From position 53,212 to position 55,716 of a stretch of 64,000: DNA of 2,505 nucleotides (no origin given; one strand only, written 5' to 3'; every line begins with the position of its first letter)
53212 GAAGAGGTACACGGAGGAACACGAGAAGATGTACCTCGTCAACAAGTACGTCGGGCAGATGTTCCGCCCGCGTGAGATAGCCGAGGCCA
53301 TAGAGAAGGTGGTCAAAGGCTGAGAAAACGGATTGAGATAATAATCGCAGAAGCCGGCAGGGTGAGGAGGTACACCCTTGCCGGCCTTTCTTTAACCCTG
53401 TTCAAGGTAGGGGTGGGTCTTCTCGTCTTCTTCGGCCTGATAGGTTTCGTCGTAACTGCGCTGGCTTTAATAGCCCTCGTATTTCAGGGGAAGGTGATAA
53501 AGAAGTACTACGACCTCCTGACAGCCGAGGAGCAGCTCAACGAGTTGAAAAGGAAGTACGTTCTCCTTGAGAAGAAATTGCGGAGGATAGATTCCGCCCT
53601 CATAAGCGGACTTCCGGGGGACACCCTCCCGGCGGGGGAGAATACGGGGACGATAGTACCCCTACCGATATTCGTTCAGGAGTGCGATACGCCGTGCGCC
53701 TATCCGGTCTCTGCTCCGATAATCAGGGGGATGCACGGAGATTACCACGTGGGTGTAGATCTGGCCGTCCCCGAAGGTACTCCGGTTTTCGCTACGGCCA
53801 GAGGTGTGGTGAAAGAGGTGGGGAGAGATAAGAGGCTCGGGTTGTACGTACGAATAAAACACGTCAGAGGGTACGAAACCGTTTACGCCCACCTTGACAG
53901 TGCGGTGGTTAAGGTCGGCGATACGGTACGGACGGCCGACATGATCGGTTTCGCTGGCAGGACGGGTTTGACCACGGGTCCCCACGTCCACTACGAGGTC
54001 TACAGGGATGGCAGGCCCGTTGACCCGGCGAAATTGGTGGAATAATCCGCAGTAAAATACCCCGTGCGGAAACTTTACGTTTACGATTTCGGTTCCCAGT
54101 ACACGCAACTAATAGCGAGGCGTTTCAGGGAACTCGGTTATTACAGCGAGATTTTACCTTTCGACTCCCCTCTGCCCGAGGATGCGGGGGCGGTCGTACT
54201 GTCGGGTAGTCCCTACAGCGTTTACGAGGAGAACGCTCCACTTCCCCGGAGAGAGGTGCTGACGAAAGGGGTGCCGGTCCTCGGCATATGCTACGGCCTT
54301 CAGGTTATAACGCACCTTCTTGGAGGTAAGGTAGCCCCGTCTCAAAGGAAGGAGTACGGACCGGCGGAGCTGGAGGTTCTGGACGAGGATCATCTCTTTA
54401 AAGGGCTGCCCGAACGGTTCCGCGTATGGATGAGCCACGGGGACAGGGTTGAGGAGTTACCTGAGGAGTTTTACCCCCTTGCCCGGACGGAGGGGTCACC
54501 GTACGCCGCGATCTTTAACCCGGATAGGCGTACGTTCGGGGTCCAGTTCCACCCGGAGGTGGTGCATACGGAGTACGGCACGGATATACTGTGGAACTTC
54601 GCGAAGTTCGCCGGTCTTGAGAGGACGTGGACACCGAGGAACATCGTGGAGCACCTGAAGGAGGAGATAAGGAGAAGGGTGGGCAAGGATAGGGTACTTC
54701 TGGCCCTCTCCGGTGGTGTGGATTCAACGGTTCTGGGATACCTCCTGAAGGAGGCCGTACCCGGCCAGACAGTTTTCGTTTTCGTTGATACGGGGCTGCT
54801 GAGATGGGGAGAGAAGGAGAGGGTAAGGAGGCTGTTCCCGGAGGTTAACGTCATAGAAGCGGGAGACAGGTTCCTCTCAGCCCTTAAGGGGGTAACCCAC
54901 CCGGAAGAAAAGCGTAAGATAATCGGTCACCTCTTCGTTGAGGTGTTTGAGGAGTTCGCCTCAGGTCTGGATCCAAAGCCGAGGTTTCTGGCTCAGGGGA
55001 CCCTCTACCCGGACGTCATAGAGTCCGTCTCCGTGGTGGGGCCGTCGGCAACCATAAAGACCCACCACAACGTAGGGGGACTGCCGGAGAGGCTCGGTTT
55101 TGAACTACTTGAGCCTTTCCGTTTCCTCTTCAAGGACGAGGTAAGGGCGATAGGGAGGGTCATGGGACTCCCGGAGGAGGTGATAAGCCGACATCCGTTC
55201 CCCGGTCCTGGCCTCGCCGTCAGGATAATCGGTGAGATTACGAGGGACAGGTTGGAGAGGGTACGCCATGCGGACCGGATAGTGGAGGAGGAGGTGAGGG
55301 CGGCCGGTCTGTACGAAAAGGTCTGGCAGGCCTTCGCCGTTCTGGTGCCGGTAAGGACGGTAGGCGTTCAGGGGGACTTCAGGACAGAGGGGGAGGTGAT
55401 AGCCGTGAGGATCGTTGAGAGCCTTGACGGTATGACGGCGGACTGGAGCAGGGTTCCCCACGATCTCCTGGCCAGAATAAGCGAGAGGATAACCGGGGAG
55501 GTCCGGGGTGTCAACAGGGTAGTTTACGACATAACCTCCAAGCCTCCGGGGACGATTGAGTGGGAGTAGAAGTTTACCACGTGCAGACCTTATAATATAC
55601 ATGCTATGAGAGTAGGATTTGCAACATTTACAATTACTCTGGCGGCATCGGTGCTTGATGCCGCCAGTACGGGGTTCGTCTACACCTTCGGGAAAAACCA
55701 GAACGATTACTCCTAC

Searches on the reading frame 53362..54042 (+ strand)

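Call 54: search_protein_families(library=pfam, proteins=[window:53362-54042:+], max_evalue=0.001)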
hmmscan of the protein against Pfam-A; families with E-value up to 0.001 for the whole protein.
window:53362-54042:+ (227 aa): 1 family
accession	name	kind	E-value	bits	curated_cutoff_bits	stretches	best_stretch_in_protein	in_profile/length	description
PF01551.29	Peptidase_M23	-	6.2e-31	106.9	28.7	1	128-222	2-96/96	Peptidase family M23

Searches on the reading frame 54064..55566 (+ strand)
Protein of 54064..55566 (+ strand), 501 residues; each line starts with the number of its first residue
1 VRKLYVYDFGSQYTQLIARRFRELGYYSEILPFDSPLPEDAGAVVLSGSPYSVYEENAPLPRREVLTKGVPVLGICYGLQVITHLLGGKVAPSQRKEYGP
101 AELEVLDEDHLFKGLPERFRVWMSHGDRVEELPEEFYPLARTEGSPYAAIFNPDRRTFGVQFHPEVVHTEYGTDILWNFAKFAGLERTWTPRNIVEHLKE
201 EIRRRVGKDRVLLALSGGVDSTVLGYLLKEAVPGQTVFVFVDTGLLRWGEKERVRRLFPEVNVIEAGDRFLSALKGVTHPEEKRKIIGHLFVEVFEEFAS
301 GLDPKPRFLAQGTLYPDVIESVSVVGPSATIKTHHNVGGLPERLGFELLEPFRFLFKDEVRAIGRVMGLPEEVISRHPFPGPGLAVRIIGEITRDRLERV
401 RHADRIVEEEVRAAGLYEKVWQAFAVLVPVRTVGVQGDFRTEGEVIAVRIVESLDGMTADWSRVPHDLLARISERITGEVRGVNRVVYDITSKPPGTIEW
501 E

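Call 54: search_protein_families(library=pfam, proteins=[window:54064-55566:+], max_evalue=0.001)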
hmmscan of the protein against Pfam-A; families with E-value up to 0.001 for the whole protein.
window:54064-55566:+ (501 aa): 4 families
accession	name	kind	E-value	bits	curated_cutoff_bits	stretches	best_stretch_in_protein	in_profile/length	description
PF00117.34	GATase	-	2.2e-43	148.6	22.8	1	6-179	2-186/190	Glutamine amidotransferase class-I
PF00958.27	GMP_synt_C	-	6e-42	142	27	1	409-500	1-92/92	GMP synthase C terminal domain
PF07722.19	Peptidase_C26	-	5e-08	33.4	20.5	1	63-165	99-219/219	Peptidase C26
PF02540.23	NAD_synthase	-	1.1e-07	31.7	21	1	193-236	4-46/242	NAD synthase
